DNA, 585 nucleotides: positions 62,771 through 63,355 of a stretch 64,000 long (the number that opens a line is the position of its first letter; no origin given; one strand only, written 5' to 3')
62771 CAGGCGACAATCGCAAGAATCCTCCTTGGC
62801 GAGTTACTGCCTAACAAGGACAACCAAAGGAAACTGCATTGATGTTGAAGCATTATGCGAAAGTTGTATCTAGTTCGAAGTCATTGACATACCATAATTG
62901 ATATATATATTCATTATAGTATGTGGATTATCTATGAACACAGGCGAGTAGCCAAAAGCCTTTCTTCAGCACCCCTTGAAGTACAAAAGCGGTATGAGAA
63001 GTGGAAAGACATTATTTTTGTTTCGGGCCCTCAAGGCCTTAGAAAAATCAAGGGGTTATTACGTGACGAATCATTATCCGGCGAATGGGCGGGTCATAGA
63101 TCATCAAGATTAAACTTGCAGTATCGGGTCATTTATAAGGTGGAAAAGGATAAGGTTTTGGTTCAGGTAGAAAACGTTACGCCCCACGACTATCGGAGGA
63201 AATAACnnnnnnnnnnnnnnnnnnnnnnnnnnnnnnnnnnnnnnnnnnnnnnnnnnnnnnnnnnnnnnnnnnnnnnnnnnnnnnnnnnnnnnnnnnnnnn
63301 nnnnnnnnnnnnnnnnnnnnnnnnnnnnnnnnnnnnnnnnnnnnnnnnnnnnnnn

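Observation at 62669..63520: Second cassette-like mini-array on the plus strand after slyD: VOC-gene remnant plus a toxin-first TA unit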

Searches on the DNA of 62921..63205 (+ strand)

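Call 37: search_with_rna_model(model_id=R1, sources=[L081, L083, L084, L085, L087, L089, L090], filters=off, max_evalue=0.05, make_alignment=true)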
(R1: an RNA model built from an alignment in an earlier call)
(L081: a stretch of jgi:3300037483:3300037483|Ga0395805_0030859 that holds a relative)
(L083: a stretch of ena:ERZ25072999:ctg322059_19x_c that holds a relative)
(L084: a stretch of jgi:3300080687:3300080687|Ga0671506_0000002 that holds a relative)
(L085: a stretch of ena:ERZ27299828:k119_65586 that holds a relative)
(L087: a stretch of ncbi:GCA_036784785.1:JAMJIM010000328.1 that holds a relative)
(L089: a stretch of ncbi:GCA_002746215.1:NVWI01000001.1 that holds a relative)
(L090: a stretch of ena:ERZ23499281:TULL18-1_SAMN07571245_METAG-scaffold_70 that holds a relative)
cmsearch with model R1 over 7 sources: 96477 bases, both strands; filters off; matches with E-value up to 0.05: 47.
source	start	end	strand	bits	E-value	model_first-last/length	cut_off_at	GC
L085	66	131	+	70.7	2e-15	1-70/70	no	0.41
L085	1253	1318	+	70.3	2.4e-15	1-70/70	no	0.41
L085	3397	3462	+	68.5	6.8e-15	1-70/70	no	0.39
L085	8252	8317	+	66.1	2.9e-14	1-70/70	no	0.35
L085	10485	10550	+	65.1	5e-14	1-70/70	no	0.41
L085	2825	2890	+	63.8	1.1e-13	1-70/70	no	0.39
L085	6262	6320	+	63.3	1.5e-13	1-70/70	no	0.44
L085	826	889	+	63.1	1.7e-13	1-70/70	no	0.42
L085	8804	8864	+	63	1.8e-13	1-70/70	no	0.44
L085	5745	5803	+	60.9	6.3e-13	1-70/70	no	0.44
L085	12061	12126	+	58.6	2.4e-12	1-70/70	no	0.42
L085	5226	5284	+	58.5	2.5e-12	1-70/70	no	0.41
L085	6759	6822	+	58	3.3e-12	1-70/70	no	0.45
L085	9351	9413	+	57.5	4.7e-12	1-70/70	no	0.33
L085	4556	4621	+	56.6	7.6e-12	1-70/70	no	0.41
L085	7348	7406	+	55.7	1.3e-11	1-70/70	no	0.44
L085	2163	2221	+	55.2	1.8e-11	1-70/70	no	0.44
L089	6176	6256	+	49.5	5.1e-10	1-70/70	no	0.6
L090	4874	4954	+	49.5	5.1e-10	1-70/70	no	0.6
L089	1327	1389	+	49.4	5.4e-10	1-70/70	no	0.49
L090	25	87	+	49.4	5.4e-10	1-70/70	no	0.49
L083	3890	3953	+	48.1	1.2e-09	1-70/70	no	0.41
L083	2804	2868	+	46.7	2.7e-09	1-70/70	no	0.46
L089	4800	4858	+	44.3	1.1e-08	1-70/70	no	0.42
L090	3498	3556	+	44.3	1.1e-08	1-70/70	no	0.42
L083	4539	4624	+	43.7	1.6e-08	1-70/70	no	0.53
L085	7650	7742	+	43.3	2e-08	1-70/70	no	0.57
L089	4274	4354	+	42.7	2.8e-08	1-70/70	no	0.6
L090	2972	3052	+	42.7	2.8e-08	1-70/70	no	0.6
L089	3529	3618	+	38.6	3.2e-07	1-70/70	no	0.56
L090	2227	2316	+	38.6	3.2e-07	1-70/70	no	0.56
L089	686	789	+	38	4.3e-07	1-70/70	no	0.43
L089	1957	2043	+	36.2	1.3e-06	1-70/70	no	0.45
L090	655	741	+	36.2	1.3e-06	1-70/70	no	0.45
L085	3853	3965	+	35.6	1.9e-06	1-70/70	no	0.5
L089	5297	5389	+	35.5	2e-06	1-70/70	no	0.59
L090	3995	4087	+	35.5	2e-06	1-70/70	no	0.59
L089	6882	6962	+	35.4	2e-06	1-70/70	no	0.48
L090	6882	6962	+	35.4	2e-06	1-70/70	no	0.48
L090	5580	5660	+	34.8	3e-06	1-70/70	no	0.51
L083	5246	5333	+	32.3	1.3e-05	1-70/70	no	0.53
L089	2868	2969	+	27.8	0.00018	1-70/70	no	0.39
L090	1566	1667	+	27.8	0.00018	1-70/70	no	0.39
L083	1889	1960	+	26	0.00052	1-70/70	no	0.56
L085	9942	10001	+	24.7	0.0011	1-70/70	no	0.4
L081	2804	2916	+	23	0.0031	1-70/70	no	0.5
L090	6198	6256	+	19.5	0.025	1-70/70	no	0.56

Alignment A3: 47 matches aligned to the model, 203 columns, each read 5' to 3' on its own strand. Consensus structure (alignment columns), stored with it:
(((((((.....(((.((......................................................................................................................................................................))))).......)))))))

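Call 42: search_with_rna_model(model_id=R1, sources=[L083, L085, L089, L092, L093, L094, L095, L098, L099, L100, L101, L102, L103, L104, L105, L106, L107, L108, L110, L111, L112, L113, L114, L115, L116, L117, L118, L119, L120, L121, L122, L123, L124, L125, L126, L127, L128, L129, L130, L131, L132, L134, L135, L136, L137, L138, L139, L141, L142, L143, L144, L145, L147, L148, L149, L150, L151, L152, L153, L154, L155, L156, L157, L159, L160, L161, L163, L164, L165, L166, L167, L168, L169, L170, L171], filters=default, max_evalue=0.01, make_alignment=true)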
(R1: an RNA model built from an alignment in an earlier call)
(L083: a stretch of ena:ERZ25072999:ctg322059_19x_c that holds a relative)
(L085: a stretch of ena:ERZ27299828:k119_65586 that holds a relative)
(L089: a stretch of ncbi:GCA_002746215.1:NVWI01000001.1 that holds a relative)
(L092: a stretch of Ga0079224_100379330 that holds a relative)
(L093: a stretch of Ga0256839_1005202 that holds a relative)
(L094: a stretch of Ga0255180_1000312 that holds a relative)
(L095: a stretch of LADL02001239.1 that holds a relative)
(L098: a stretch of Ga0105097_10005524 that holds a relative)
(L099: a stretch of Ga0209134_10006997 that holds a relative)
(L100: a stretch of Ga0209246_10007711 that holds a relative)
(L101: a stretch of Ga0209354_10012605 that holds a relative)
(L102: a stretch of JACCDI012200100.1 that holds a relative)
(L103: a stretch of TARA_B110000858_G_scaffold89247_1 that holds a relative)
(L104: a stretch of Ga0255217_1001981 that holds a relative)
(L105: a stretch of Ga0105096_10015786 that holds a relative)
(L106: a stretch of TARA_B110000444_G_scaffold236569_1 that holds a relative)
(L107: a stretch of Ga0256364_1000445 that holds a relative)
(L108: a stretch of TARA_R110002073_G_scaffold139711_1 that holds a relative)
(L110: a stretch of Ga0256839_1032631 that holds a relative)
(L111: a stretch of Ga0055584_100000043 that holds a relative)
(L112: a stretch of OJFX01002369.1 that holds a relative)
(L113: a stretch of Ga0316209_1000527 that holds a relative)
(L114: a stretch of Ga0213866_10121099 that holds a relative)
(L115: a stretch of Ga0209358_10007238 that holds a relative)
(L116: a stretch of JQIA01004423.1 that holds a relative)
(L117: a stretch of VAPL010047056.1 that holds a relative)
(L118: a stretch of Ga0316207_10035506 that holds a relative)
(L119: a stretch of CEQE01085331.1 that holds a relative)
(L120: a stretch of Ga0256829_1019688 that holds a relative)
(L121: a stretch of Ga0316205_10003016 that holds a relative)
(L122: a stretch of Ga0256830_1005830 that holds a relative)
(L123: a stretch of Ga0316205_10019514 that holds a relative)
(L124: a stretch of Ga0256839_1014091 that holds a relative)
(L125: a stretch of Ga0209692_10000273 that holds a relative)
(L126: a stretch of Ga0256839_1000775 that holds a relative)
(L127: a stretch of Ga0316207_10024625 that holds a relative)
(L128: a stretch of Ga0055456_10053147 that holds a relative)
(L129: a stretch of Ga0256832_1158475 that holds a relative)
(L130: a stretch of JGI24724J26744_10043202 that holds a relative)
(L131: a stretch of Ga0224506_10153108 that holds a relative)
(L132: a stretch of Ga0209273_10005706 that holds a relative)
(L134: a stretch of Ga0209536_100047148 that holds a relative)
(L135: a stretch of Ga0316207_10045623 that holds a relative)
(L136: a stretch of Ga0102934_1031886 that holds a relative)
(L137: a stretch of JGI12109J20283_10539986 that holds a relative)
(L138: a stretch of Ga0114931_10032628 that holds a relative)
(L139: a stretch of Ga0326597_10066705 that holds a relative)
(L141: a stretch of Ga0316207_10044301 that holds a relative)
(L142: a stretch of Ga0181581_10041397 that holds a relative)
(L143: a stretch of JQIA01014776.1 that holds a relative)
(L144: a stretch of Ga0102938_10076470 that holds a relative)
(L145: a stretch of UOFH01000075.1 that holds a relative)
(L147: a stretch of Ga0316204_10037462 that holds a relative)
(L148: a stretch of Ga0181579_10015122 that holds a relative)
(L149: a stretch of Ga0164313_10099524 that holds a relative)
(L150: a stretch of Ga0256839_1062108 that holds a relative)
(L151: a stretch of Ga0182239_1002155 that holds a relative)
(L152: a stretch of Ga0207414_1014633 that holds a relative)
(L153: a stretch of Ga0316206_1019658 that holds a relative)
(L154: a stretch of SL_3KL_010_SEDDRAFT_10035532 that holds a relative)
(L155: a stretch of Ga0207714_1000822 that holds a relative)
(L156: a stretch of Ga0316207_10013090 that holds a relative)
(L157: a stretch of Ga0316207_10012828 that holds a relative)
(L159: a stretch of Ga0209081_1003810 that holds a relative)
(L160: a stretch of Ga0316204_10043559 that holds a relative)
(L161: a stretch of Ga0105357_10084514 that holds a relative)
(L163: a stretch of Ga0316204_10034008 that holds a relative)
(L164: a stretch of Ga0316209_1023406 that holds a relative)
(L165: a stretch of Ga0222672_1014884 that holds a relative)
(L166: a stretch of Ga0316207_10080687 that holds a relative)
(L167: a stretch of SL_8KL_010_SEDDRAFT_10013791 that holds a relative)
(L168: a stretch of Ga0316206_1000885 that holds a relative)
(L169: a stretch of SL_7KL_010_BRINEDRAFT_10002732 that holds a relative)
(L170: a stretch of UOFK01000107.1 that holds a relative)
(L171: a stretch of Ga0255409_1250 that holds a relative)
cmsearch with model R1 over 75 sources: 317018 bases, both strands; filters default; matches with E-value up to 0.01: 111.
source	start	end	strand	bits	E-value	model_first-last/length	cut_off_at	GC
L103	1728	1793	+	71.2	4.7e-15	1-70/70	no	0.42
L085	66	131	+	70.7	6.4e-15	1-70/70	no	0.41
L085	1253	1318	+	70.3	8e-15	1-70/70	no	0.41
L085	3397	3462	+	68.5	2.2e-14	1-70/70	no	0.39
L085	8252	8317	+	66.1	9.4e-14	1-70/70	no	0.35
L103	2869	2934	+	66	1e-13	1-70/70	no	0.39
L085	10485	10550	+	65.1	1.7e-13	1-70/70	no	0.41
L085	2825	2890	+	63.8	3.6e-13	1-70/70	no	0.39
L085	6262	6320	+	63.3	4.9e-13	1-70/70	no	0.44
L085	826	889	+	63.1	5.7e-13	1-70/70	no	0.42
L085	8804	8864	+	63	5.9e-13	1-70/70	no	0.44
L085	5745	5803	+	60.9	2.1e-12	1-70/70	no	0.44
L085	12061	12126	+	58.6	8e-12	1-70/70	no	0.42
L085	5226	5284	+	58.5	8.3e-12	1-70/70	no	0.41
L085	6759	6822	+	58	1.1e-11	1-70/70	no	0.45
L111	175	240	+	57.6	1.4e-11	1-70/70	no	0.42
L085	9351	9413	+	57.5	1.5e-11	1-70/70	no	0.33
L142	706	783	+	57.3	1.6e-11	1-70/70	no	0.54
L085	4556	4621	+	56.6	2.5e-11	1-70/70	no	0.41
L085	7348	7406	+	55.7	4.2e-11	1-70/70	no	0.44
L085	2163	2221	+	55.2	5.8e-11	1-70/70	no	0.44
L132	3539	3657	+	53.4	1.7e-10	1-70/70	no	0.46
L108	1347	1405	+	51.5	5.2e-10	1-70/70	no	0.44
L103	4143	4208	+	51.1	6.5e-10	1-70/70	no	0.41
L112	3539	3601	+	50.6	8.7e-10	1-70/70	no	0.48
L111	1479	1541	+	50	1.2e-09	1-70/70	no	0.38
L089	6176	6256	+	49.5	1.7e-09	1-70/70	no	0.6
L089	1327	1389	+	49.4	1.8e-09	1-70/70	no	0.49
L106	2572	2634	+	48.6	2.8e-09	1-70/70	no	0.35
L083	3890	3953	+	48.1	3.9e-09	1-70/70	no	0.41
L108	653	716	+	47.6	5.3e-09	1-70/70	no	0.45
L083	2804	2868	+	46.7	8.7e-09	1-70/70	no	0.46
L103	4527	4585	+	44.3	3.5e-08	1-70/70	no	0.41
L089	4800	4858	+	44.3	3.7e-08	1-70/70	no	0.42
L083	4539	4624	+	43.7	5.2e-08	1-70/70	no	0.53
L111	960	1021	+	43.3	6.3e-08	1-70/70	no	0.4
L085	7650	7742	+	43.3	6.5e-08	1-70/70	no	0.57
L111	4120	4172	+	43.2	6.8e-08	4-67/70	no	0.42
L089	4274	4354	+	42.7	9e-08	1-70/70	no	0.6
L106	3239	3304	+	42.3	1.2e-07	1-70/70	no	0.53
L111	2079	2139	+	41.8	1.6e-07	1-70/70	no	0.41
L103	2208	2265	+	40.8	2.8e-07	1-70/70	no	0.48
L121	905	971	+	40.5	3.4e-07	1-70/70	no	0.57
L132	2818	2933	+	39.9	4.8e-07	1-70/70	no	0.52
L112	1748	1834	+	39.1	7.7e-07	1-70/70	no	0.53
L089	3529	3618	+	38.6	1e-06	1-70/70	no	0.56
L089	686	789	+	38.1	1.4e-06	1-70/70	no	0.43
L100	2783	2884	+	37.6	1.8e-06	1-70/70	no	0.57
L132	4968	5027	+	37.3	2.3e-06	1-70/70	no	0.33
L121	1960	2049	+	36.7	3.2e-06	1-70/70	no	0.56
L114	919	985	+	36.3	4e-06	1-70/70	no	0.45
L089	1957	2043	+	36.2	4.1e-06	1-70/70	no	0.45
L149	73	144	+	36.1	4.5e-06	1-70/70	no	0.49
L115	1609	1692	+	35.9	5.2e-06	1-70/70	no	0.56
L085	3853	3965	+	35.5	6.2e-06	1-70/70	no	0.5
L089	5297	5389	+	35.5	6.5e-06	1-70/70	no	0.59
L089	6882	6962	+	35.5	6.6e-06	1-70/70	no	0.48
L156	876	1001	+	35.1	8e-06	1-70/70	no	0.42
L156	3104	3229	+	34.7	1e-05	1-70/70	no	0.45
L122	2601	2726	+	34.2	1.4e-05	1-70/70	no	0.58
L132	2100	2214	+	34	1.6e-05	1-70/70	no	0.53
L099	1490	1603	+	33.9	1.7e-05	1-70/70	no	0.5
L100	865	978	+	33.9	1.7e-05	1-70/70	no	0.5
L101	1872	1985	+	33.9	1.7e-05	1-70/70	no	0.5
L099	2199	2311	+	33.7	1.8e-05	1-70/70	no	0.52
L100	1574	1686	+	33.7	1.8e-05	1-70/70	no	0.52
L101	2581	2693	+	33.7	1.8e-05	1-70/70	no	0.52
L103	173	265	+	33.6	2e-05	1-70/70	no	0.52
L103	972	1033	+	33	2.9e-05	1-70/70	no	0.44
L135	731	797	+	32.8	3.1e-05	1-70/70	no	0.54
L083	5246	5333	+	32.3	4.3e-05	1-70/70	no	0.53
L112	721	783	+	31.6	6.4e-05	1-70/70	no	0.46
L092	1451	1565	+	30.6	0.00011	1-70/70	no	0.5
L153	1792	1876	+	30.1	0.00016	1-70/70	no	0.53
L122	580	654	+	29.9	0.00018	1-70/70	no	0.52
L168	2329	2401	+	29.6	0.00021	1-70/70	no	0.55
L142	1380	1481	+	29.5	0.00022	1-70/70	no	0.42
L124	872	997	+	29.4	0.00024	1-70/70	no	0.52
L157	1998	2121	+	29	0.00029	1-70/70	no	0.44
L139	2878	2952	+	28.5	0.00039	1-70/70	no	0.59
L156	3806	3885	+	28.5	0.0004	1-70/70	no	0.56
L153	563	680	+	28.2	0.00047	1-70/70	no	0.47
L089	2868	2969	+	27.8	0.0006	1-70/70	no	0.39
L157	3387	3460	+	27.7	0.00062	1-70/70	no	0.58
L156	2020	2106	+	27.3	0.00083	1-70/70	no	0.51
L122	105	230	+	27.1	0.0009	1-70/70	no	0.59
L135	44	128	+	27.1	0.00091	1-70/70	no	0.52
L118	1466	1564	+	27.1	0.00093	1-70/70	no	0.53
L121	410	476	+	26.9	0.001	1-70/70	no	0.51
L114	255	315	+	26.2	0.0016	1-70/70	no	0.44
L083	1889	1960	+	26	0.0017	1-70/70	no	0.56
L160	4003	4122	+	26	0.0018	1-70/70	no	0.46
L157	246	306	+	25.9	0.0019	1-70/70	no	0.46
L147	595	711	+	25.6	0.0022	1-70/70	no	0.48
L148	545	646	+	25.6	0.0023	1-70/70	no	0.43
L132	665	780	+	24.9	0.0033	1-70/70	no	0.54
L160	1041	1144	+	24.9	0.0034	1-70/70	no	0.43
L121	2308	2374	+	24.8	0.0035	1-70/70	no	0.48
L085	9942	10001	+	24.7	0.0037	1-70/70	no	0.4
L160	3167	3283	+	24.7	0.0038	1-70/70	no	0.48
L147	1777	1899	+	24.6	0.0039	1-70/70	no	0.41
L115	867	968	+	24.5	0.0041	1-70/70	no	0.56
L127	1962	2069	+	24.3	0.0047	1-70/70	no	0.46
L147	3633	3749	+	24.3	0.0049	1-70/70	no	0.44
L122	1239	1308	+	23.9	0.0059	1-70/70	no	0.67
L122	3170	3228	+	23.5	0.0076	1-70/70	no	0.56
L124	1873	1935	+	23.5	0.0077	1-70/70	no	0.59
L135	2292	2375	+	23.4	0.0082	1-69/70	3'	0.52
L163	1989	2075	+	23.3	0.0084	1-70/70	no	0.51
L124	1471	1542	+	23.3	0.0085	1-70/70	no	0.57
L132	1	110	+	23.1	0.0094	3-70/70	5'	0.55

Alignment A4: 111 matches aligned to the model, 215 columns, each read 5' to 3' on its own strand. Consensus structure (alignment columns), stored with it:
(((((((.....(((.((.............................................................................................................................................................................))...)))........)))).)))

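Call 43: build_rna_model(alignment_id=A4)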
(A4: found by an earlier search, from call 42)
Model R2 built from alignment A4 (111 sequences, 215 columns); structure: stored with the alignment.
model positions 76; base pairs 12; branch points 0; effective number of sequences 111; information 0.728 bits per position. Calibrated on 0.2 Mb of random sequence (short: E-values are rough).
structure used (alignment columns):
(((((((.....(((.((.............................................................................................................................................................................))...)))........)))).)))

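Call 44: search_with_rna_model(model_id=R2, source=window, filters=off, max_evalue=10, show_alignments=8)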
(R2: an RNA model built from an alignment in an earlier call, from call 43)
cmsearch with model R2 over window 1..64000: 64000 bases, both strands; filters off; matches with E-value up to 10: 20.
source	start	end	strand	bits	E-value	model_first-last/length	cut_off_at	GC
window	44707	44775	-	24.5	0.00026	1-76/76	no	0.54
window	43997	44056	-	19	0.0085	1-76/76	no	0.37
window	17621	17640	+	13.8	0.24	1-76/76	no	0.45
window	62809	62858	+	11.5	1.1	1-76/76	no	0.42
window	5869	5928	+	11.1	1.3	1-76/76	no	0.33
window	53499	53532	+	11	1.5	1-76/76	no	0.5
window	29498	29523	-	10.8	1.7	1-76/76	no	0.23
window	58058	58102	-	10.5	2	1-76/76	no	0.33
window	501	529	+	10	2.7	1-76/76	no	0.48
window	63462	63520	-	9.5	3.6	1-76/76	no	0.41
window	20418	20440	-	9.5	3.7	1-76/76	no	0.3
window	63462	63520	+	9.5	3.8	1-76/76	no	0.41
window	32552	32611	+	9.3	4.1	1-76/76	no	0.4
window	43917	43940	+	9.1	4.9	1-76/76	no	0.5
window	17621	17640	-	9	5.1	1-76/76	no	0.45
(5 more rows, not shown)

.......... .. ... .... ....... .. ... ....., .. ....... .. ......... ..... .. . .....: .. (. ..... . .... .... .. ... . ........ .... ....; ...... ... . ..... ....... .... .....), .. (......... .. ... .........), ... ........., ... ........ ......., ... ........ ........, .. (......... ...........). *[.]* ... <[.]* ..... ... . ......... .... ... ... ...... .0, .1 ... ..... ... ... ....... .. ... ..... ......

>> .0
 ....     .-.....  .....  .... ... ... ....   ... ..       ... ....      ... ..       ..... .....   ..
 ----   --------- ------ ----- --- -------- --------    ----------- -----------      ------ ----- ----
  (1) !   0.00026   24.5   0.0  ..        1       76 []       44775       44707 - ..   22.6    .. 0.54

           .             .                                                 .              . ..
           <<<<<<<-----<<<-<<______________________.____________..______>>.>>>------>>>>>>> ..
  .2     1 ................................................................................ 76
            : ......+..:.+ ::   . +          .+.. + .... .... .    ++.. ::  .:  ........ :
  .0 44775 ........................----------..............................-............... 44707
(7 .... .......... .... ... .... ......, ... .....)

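Call 58: search_with_rna_model(model_id=R2, source=L174, filters=off, max_evalue=10, show_alignments=3)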
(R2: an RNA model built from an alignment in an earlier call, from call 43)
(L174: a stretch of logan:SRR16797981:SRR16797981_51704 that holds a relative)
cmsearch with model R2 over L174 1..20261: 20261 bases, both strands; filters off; matches with E-value up to 10: 7.
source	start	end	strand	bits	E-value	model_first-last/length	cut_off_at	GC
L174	9603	9652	+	11.5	0.33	1-76/76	no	0.42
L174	293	326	+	11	0.46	1-76/76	no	0.5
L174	4852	4896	-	10.5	0.63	1-76/76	no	0.33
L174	10256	10314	-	9.5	1.1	1-76/76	no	0.41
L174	10256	10314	+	9.5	1.2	1-76/76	no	0.41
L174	17329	17405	-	6.8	6.6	1-76/76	no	0.45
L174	8641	8692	-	6.4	8.5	1-76/76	no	0.4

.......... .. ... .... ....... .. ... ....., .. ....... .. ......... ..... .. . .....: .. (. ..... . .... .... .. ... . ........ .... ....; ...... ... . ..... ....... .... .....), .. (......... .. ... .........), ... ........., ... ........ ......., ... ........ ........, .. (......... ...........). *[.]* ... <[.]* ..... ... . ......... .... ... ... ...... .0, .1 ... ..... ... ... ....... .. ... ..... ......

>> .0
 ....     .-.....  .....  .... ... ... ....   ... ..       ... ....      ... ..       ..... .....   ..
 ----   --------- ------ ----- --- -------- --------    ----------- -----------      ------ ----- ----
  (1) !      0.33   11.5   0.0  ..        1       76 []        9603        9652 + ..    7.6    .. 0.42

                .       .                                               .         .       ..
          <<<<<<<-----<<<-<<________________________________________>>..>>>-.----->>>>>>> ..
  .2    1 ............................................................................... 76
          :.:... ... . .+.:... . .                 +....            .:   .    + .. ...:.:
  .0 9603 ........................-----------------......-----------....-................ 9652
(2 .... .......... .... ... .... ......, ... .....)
